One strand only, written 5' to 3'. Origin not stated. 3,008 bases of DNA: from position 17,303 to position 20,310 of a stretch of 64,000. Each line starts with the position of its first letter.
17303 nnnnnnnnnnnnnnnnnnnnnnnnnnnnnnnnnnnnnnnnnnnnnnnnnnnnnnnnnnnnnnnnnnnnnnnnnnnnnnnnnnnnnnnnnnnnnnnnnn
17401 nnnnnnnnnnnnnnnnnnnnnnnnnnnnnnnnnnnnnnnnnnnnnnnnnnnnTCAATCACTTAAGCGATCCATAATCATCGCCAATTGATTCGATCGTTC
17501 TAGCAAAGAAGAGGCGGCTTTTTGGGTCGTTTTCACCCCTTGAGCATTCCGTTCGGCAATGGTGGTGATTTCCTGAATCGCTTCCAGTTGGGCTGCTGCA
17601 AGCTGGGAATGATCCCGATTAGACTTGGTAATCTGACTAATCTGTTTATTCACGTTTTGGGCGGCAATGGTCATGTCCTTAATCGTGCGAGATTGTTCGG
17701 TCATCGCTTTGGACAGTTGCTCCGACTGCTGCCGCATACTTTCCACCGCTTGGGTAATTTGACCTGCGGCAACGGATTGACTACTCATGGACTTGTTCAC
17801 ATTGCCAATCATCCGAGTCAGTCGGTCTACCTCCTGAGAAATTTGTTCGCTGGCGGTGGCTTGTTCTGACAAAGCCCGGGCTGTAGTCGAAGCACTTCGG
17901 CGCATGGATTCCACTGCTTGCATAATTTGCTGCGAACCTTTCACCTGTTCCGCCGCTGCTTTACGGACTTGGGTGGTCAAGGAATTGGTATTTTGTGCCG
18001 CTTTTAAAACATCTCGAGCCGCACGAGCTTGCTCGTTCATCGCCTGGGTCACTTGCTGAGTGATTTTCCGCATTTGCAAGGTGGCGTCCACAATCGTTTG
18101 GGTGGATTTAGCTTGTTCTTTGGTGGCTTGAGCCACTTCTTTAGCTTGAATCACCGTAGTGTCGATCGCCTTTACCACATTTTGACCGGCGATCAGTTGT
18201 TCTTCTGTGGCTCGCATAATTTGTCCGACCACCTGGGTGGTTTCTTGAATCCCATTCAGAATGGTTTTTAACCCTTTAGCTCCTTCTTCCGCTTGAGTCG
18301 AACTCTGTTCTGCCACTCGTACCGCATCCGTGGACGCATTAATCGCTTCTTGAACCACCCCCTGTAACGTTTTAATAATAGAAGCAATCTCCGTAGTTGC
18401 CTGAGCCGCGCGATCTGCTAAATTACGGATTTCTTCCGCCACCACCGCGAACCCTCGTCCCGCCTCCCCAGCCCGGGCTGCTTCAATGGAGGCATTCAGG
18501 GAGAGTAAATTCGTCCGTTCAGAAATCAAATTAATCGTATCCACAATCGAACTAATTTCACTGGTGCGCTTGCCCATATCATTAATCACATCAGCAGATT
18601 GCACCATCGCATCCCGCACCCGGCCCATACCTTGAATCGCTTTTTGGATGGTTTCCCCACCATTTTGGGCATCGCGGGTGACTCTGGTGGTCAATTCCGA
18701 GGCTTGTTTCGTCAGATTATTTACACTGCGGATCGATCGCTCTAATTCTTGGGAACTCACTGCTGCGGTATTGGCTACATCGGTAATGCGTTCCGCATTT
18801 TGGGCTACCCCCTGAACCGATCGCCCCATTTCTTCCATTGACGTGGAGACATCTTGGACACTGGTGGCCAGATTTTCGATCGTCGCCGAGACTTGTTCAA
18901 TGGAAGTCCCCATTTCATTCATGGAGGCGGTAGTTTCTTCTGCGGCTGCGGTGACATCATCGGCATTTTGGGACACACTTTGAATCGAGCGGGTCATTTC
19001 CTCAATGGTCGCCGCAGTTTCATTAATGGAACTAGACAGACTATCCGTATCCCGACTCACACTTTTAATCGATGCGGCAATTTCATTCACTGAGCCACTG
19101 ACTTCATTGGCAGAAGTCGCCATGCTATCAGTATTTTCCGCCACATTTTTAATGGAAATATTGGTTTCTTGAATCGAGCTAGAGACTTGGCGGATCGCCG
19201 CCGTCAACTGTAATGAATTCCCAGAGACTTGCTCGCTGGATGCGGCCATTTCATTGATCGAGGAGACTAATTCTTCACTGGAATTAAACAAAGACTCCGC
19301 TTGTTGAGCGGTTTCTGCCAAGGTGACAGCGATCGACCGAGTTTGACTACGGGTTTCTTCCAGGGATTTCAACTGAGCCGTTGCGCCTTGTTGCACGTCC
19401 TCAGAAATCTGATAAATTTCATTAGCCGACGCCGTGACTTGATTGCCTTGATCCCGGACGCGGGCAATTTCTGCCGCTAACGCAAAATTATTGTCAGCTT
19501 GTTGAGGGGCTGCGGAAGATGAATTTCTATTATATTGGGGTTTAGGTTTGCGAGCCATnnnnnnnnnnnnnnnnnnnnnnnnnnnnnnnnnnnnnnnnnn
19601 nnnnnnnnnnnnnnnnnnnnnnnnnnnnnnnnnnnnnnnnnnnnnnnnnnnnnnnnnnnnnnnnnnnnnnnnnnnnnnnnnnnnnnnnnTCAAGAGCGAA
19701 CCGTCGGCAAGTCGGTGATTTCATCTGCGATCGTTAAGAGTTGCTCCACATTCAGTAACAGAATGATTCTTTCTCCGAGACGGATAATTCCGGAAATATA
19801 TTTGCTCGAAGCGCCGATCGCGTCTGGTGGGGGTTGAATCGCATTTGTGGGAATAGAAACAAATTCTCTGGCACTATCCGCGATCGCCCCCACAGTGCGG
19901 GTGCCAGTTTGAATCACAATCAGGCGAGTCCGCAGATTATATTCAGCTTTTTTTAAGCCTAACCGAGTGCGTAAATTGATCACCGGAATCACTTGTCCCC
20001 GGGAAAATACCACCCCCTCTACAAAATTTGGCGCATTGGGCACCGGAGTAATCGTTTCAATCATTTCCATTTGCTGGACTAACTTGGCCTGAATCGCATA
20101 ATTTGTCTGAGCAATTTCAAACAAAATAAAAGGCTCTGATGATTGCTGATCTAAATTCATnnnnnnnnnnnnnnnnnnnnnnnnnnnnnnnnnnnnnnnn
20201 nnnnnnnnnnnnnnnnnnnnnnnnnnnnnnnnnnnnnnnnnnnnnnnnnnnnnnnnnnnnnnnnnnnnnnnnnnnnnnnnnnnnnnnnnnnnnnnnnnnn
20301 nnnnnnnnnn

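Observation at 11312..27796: Composite chemosensory super-locus: FrzF-like CheR-TPR, tandem CheW, CheY, CheA, CheW and a soluble PilJ-like MCP, followed by a HEAT-cheR-cheB unit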

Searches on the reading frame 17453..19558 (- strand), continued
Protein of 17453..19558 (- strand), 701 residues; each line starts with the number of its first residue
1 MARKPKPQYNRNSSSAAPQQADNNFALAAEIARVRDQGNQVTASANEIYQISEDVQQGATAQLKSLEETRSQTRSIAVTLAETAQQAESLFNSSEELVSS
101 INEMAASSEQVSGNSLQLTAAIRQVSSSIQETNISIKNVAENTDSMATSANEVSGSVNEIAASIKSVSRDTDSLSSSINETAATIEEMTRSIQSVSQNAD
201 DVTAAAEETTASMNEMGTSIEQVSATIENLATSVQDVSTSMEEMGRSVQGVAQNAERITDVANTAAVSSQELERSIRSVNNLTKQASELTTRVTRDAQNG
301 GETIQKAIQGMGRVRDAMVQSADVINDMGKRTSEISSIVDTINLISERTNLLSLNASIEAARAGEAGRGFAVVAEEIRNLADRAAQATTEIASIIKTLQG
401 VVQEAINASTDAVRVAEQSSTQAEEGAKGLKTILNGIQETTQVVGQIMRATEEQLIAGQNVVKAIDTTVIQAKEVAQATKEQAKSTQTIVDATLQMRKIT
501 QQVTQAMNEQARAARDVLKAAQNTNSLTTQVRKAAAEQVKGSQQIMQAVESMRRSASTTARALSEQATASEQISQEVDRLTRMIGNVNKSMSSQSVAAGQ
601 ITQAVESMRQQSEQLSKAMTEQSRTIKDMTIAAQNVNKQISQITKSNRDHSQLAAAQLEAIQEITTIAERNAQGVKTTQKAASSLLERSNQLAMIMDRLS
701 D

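Call 87: predict_structure(alignment_id=A2)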
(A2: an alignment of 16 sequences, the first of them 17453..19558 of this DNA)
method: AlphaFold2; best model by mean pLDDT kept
length: 701 residues; sequences in the alignment: 16
mean_pLDDT: 61.9   pTM: 0.29
mean pLDDT of the five models: 61.9, 59.7, 54.3, 53.7, 51.1
residues with pLDDT >= 90: 0; 70-90: 296; 50-70: 233; < 50: 172
segments of 3 or more residues with pLDDT < 50: 1-21, 135-202, 524-526, 530-574, 583-585, 597-599
pLDDT, mean of each block of 10 residues (from residue 1): 35 37 65 76 77 78 78 75 70 65 58 53 51 47 44 42 36 37 38 45 52 52 56 59 55 61 68 73 76 77 76 74 74 75 74 67 57 77 78 75 75 78 81 80 77 72 67 60 55 56 54 51 49 44 38 34 42 50 49 50 55 62 64 71 74 77 79 79 78 71 50
secondary structure, 60 per line:
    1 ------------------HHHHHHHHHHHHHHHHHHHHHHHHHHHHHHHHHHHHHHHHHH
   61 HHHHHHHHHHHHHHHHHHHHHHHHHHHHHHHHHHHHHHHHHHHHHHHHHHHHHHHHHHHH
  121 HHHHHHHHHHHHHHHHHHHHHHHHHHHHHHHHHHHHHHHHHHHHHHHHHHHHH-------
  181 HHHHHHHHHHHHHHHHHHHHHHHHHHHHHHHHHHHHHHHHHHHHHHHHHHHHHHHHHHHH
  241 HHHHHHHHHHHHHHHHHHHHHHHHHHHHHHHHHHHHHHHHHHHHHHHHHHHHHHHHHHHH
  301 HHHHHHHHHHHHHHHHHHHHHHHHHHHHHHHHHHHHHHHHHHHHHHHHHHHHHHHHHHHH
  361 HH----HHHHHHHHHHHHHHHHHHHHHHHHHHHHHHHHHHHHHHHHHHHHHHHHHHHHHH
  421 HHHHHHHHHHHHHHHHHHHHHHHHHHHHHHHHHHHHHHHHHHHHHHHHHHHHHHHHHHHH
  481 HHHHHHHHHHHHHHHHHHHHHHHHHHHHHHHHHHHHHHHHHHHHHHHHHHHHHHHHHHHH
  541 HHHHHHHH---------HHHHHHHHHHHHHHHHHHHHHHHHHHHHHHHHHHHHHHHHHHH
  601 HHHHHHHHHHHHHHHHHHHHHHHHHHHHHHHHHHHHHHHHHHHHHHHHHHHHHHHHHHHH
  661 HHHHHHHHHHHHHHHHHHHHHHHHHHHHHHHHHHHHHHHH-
elements in order (helices of 4 or more, strands of 3 or more residues): H19-173 H181-362 H367-548 H558-700
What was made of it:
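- On Che7-type chemosensory cassette: All-helical AF2 model (call 87).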

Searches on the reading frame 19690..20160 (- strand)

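Call 3: search_protein_families(library=pfam, proteins=[window:19690-20160:-], max_evalue=0.01)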
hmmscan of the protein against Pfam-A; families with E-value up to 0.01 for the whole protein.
window:19690-20160:- (156 aa): 1 family
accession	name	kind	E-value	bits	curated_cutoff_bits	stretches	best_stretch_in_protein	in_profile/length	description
PF01584.24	CheW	-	3.7e-33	114.5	23.5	1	11-143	2-135/138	CheW-like domain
